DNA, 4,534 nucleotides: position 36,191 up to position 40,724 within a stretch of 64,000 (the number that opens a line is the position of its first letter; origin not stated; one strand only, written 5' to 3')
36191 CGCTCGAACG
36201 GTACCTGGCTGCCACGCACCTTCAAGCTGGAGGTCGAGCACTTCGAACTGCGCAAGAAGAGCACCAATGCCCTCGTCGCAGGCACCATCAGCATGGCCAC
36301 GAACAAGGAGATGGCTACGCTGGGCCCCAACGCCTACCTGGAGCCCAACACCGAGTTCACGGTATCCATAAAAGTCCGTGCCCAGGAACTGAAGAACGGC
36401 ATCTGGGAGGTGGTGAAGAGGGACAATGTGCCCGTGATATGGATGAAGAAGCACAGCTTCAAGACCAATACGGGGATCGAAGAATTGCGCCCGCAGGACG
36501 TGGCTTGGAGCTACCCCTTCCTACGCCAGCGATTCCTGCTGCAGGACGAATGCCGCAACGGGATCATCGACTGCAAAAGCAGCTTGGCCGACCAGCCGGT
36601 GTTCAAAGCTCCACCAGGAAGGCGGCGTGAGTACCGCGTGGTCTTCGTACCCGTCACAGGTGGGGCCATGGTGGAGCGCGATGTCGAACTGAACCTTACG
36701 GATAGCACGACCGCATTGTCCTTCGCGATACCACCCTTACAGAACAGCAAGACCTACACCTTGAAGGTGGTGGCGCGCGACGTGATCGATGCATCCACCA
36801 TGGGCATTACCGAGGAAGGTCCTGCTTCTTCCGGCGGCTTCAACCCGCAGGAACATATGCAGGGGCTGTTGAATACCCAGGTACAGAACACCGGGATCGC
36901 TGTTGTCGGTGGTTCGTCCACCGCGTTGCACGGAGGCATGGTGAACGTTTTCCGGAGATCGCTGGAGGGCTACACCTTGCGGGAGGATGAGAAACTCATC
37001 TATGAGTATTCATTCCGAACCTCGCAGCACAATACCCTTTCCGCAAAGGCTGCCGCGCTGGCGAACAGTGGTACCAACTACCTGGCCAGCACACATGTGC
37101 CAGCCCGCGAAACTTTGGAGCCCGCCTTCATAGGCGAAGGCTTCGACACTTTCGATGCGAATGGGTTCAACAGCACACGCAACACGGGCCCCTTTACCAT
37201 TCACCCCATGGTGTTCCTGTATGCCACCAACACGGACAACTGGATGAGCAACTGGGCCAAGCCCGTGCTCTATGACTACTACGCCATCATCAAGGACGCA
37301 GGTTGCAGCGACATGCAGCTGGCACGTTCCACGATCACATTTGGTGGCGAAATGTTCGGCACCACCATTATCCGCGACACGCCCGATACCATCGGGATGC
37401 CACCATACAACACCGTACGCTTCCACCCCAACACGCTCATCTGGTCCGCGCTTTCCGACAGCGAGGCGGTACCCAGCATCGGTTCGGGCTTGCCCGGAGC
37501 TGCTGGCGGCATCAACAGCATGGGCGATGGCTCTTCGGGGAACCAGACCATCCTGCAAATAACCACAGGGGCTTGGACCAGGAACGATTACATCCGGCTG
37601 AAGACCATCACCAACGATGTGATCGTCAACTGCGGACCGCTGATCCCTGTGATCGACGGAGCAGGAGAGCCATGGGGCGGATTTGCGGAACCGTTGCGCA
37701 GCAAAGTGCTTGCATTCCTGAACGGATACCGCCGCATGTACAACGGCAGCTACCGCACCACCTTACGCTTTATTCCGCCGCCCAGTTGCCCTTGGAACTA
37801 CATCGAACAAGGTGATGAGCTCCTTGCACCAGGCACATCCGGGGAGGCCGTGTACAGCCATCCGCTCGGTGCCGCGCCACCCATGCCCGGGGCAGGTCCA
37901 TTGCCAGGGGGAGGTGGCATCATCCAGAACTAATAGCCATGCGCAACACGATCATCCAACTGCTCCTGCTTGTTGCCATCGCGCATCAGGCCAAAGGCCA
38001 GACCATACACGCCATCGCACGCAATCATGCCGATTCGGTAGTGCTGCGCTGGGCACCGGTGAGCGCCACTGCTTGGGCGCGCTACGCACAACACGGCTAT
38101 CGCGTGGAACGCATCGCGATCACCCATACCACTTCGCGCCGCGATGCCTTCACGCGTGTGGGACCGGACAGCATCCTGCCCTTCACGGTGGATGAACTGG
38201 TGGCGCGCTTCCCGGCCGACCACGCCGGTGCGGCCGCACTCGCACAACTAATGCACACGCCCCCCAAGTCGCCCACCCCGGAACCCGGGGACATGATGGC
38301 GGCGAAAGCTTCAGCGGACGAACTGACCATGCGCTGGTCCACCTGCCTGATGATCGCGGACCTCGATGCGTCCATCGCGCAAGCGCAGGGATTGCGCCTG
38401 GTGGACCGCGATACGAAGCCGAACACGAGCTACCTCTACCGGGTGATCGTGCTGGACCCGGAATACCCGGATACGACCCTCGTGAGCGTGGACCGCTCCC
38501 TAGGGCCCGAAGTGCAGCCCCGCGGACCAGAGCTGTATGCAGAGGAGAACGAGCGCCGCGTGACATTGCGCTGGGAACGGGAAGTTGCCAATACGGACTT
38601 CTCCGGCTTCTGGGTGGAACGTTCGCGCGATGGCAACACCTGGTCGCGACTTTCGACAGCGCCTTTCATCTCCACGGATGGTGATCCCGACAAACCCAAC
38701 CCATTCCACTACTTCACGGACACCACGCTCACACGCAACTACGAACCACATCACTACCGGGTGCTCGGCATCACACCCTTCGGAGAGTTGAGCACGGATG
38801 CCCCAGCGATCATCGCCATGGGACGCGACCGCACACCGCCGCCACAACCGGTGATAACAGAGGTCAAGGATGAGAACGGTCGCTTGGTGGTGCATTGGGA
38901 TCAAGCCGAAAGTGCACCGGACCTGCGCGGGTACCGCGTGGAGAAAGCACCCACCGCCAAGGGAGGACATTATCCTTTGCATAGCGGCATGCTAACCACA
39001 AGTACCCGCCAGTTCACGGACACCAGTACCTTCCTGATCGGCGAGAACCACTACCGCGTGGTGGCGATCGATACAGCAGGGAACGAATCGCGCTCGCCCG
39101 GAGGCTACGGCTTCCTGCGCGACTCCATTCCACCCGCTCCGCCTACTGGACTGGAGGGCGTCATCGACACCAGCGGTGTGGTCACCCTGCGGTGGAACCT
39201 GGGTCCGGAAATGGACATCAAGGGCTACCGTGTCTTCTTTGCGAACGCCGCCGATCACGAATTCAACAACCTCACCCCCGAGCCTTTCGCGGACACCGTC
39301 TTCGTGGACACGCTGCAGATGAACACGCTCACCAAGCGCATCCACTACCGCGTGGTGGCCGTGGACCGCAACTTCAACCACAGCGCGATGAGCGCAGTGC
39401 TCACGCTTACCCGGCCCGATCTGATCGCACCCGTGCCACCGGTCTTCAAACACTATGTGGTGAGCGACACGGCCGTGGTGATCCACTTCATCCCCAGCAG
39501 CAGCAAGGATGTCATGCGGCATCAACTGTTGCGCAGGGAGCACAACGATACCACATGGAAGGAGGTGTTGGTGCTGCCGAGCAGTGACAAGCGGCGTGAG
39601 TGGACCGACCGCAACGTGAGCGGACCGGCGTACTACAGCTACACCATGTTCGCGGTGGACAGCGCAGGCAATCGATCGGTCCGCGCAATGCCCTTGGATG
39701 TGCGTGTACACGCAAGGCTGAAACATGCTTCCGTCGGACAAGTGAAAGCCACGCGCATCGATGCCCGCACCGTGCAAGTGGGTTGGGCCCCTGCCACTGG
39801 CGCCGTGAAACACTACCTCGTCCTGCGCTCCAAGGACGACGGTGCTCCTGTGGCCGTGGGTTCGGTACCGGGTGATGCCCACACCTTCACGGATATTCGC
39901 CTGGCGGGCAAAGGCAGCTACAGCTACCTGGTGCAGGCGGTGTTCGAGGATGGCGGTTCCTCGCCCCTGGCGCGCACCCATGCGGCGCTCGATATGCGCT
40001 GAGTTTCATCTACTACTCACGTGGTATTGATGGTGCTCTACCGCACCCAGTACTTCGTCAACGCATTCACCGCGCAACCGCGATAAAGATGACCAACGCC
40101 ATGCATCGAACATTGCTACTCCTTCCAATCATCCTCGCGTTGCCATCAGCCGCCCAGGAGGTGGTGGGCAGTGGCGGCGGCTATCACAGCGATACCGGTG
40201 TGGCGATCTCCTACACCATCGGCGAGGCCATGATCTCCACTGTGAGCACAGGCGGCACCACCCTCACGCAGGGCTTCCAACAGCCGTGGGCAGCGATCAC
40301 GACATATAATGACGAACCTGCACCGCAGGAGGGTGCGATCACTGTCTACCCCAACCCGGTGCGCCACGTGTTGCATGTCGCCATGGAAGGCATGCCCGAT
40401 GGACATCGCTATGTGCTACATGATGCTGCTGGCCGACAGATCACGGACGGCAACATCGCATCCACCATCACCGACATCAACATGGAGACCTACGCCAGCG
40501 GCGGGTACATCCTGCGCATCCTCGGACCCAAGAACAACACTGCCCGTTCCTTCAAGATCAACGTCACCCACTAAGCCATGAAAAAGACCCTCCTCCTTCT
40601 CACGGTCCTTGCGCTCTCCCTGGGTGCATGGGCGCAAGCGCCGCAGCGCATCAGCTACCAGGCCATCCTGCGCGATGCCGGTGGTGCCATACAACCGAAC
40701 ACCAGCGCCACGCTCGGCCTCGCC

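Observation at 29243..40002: OMP beta-barrel + 2330-aa giant secreted protein + multi-Fn3 protein: a tightly packed three-gene envelope module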

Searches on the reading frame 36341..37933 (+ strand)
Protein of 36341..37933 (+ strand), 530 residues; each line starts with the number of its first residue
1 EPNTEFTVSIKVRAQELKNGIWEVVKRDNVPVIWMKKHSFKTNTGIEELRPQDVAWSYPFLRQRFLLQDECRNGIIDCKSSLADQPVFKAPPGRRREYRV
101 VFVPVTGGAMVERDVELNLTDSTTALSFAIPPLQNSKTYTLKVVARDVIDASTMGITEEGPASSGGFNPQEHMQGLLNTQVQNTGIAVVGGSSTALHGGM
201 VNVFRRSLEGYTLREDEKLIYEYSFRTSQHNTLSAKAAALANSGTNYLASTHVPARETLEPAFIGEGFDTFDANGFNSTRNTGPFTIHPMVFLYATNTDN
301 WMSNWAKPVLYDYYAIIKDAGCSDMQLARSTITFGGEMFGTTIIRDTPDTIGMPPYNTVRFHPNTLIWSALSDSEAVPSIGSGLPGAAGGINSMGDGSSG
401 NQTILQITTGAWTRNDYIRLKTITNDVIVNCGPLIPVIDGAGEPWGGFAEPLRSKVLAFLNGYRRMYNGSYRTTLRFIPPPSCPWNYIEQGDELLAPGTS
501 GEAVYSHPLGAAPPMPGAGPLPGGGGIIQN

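Call 58: search_protein_families(library=pfam, proteins=[window:36341-37933:+], max_evalue=10)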
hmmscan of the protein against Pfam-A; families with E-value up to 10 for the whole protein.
window:36341-37933:+ (530 aa): 0 families

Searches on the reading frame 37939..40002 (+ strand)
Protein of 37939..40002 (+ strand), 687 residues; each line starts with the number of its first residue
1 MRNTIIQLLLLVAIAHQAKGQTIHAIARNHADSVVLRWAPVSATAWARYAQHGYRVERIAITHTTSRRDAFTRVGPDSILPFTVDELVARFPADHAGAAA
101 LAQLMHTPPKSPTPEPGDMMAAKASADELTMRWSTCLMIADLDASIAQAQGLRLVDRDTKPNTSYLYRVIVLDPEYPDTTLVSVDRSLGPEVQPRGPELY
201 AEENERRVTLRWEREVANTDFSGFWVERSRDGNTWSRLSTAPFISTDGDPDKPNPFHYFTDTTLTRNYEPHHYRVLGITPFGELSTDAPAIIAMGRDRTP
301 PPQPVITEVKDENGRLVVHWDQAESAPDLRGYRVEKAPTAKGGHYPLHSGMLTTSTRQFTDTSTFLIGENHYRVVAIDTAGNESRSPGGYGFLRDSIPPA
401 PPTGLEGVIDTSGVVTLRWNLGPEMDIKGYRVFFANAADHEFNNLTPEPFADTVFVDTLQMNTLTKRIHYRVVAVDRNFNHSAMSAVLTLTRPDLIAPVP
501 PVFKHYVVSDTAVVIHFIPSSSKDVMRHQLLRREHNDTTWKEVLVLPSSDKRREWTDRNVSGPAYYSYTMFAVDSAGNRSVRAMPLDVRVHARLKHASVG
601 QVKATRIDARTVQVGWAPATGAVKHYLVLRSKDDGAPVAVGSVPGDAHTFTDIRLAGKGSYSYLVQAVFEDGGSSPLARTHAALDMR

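Call 6: search_protein_families(library=pfam, proteins=[window:37939-40002:+], max_evalue=0.1)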
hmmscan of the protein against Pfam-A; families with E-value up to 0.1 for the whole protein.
window:37939-40002:+ (687 aa): 1 family
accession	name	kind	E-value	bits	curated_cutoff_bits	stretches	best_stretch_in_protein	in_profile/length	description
PF00041.27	fn3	-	4.1e-11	43.4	25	1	599-674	3-75/84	Fibronectin type III domain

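Call 7: search_protein_families(library=ncbifam, proteins=[window:37939-40002:+], max_evalue=0.1)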
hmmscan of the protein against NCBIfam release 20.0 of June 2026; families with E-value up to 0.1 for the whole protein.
window:37939-40002:+ (687 aa): 3 families
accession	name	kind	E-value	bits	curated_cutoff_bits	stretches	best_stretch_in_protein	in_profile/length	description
NF041611.1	exoglucan_CbhB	equivalog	3.7e-09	35.2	1950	2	297-492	743-886/997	exoglucanase CbhB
NF045522.1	MXAN_2561_fam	equivalog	2.2e-07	30.6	150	1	297-385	165-249/304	MXAN_2561 family MXYO-CTERM-anchored protein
NF040520.1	Ig_like_BLP2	equivalog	4.5e-05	21.8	750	0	362-415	474-525/730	Ig-like repeat protein Blp2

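Call 13: search_solved_structures(query=window:37939-40002:+, max_evalue=1)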
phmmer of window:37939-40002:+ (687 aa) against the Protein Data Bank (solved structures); distinct sequences matched with E-value up to 1: 15.
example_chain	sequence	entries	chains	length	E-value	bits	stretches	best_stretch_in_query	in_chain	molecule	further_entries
4yh7_A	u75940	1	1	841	1.4e-07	33.6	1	288-554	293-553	Receptor-type tyrosine-protein phosphatase delta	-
4yfe_A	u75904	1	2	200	0.00031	22.5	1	300-455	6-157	Receptor-type tyrosine-protein phosphatase delta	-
4gh7_B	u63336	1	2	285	0.003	19.3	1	301-525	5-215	Fibronectin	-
5n47_B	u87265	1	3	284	0.0031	19.2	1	301-525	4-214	Fibronectin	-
8peq_A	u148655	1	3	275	0.0033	19.1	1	301-525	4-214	Fibronectin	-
6xay_A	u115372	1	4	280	0.0041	18.8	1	564-681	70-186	Fibronectin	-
2ekj_A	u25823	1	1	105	0.013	17.1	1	611-680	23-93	Collagen alpha-1(XX) chain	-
2n1k_A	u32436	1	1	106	0.07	14.7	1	397-463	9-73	Fibronectin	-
4u3h_A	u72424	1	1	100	0.14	13.7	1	598-673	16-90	FN3con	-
3mpc_A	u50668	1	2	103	0.14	13.7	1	399-478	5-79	Fn3-like protein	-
8pn3_A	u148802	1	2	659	0.21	13.2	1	491-589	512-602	DUF3472 domain-containing protein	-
8pmu_A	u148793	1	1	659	0.21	13.2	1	491-589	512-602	DUF3472 domain-containing protein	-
8pn5_A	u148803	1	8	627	0.21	13.1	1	491-589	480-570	DUF3472 domain-containing protein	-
1j8k_A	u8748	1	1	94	0.46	12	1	604-682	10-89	FIBRONECTIN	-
4eyc_A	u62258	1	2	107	0.55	11.8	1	227-264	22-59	Cathelicidin antimicrobial peptide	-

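Call 85: search_protein_families(library=phrogs, proteins=[window:37939-40002:+], max_evalue=0.01)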
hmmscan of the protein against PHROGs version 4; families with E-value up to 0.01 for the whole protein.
window:37939-40002:+ (687 aa): 2 families
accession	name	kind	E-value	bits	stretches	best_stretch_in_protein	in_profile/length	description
phrog_31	-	tail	0.00049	18.9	0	599-678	877-955/1565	central tail fiber J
phrog_10993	-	head and packaging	0.00072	19.5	0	315-384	281-346/556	Hoc-like head decoration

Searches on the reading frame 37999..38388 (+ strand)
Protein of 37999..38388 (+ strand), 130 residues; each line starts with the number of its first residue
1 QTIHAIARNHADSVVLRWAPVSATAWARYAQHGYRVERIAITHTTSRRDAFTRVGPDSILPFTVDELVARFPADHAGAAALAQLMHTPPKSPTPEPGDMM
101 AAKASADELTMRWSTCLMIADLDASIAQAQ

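Call 113: search_protein_families(library=pfam, proteins=[window:37999-38388:+], max_evalue=1)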
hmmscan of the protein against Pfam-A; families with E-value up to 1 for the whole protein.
window:37999-38388:+ (130 aa): 1 family
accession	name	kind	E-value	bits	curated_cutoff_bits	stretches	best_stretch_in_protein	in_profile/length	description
PF25803.1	Spectrin_SYNE1_2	-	0.25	12.1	27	0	10-39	39-67/113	Nesprin-1, spectrin repeats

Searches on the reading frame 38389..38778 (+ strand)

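Call 113: search_protein_families(library=pfam, proteins=[window:38389-38778:+], max_evalue=1)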
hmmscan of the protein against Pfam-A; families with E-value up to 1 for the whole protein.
window:38389-38778:+ (130 aa): 1 family
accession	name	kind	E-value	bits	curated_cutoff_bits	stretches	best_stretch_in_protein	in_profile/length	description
PF22633.2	F5_F8_type_C_2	-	0.087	13.9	27.8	1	54-91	31-68/91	NedA-like, galactose-binding domain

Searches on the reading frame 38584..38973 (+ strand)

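Call 113: search_protein_families(library=pfam, proteins=[window:38584-38973:+], max_evalue=1)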
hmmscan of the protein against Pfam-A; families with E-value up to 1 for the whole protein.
window:38584-38973:+ (130 aa): 1 family
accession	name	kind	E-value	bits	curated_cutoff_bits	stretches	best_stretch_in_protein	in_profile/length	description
PF24399.1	DUF7543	-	0.092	13.2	27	1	96-125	29-58/71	Family of unknown function (DUF7543)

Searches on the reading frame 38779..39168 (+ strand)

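Call 113: search_protein_families(library=pfam, proteins=[window:38779-39168:+], max_evalue=1)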
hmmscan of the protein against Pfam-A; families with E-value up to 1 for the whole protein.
window:38779-39168:+ (130 aa): 2 families
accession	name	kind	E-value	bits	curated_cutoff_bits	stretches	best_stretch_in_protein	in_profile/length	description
PF00041.27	fn3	-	0.035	14.8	25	1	21-75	2-46/84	Fibronectin type III domain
PF24399.1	DUF7543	-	0.11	13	27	1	31-60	29-58/71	Family of unknown function (DUF7543)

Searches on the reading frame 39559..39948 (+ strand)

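Call 113: search_protein_families(library=pfam, proteins=[window:39559-39948:+], max_evalue=1)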
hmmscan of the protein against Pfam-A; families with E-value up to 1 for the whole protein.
window:39559-39948:+ (130 aa): 1 family
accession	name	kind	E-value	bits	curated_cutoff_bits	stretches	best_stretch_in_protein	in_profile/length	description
PF00041.27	fn3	-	0.00066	20.3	25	1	59-113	3-56/84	Fibronectin type III domain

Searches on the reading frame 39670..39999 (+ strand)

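Call 113: search_protein_families(library=pfam, proteins=[window:39670-39999:+], max_evalue=1)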
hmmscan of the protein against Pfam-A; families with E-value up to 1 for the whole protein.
window:39670-39999:+ (110 aa): 1 family
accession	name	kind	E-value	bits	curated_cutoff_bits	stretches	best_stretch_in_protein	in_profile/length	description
PF00041.27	fn3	-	7.7e-05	23.3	25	1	22-97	3-75/84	Fibronectin type III domain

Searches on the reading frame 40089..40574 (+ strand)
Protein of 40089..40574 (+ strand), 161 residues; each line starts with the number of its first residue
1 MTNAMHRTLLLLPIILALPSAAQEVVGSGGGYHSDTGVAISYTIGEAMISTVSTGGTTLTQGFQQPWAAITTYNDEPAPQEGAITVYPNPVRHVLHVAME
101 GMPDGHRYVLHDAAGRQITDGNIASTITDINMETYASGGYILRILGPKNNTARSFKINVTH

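Call 9: search_protein_families(library=pfam, proteins=[window:40089-40574:+], max_evalue=0.01)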
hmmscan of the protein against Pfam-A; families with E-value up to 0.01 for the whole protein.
window:40089-40574:+ (161 aa): 1 family
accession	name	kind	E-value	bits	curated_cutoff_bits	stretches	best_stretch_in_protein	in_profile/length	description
PF18962.6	Por_Secre_tail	-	3.3e-06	27.7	27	1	86-153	1-71/75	Secretion system C-terminal sorting domain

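Call 85: search_protein_families(library=phrogs, proteins=[window:40089-40574:+], max_evalue=0.01)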
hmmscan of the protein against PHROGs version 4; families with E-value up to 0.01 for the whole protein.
window:40089-40574:+ (161 aa): 0 families
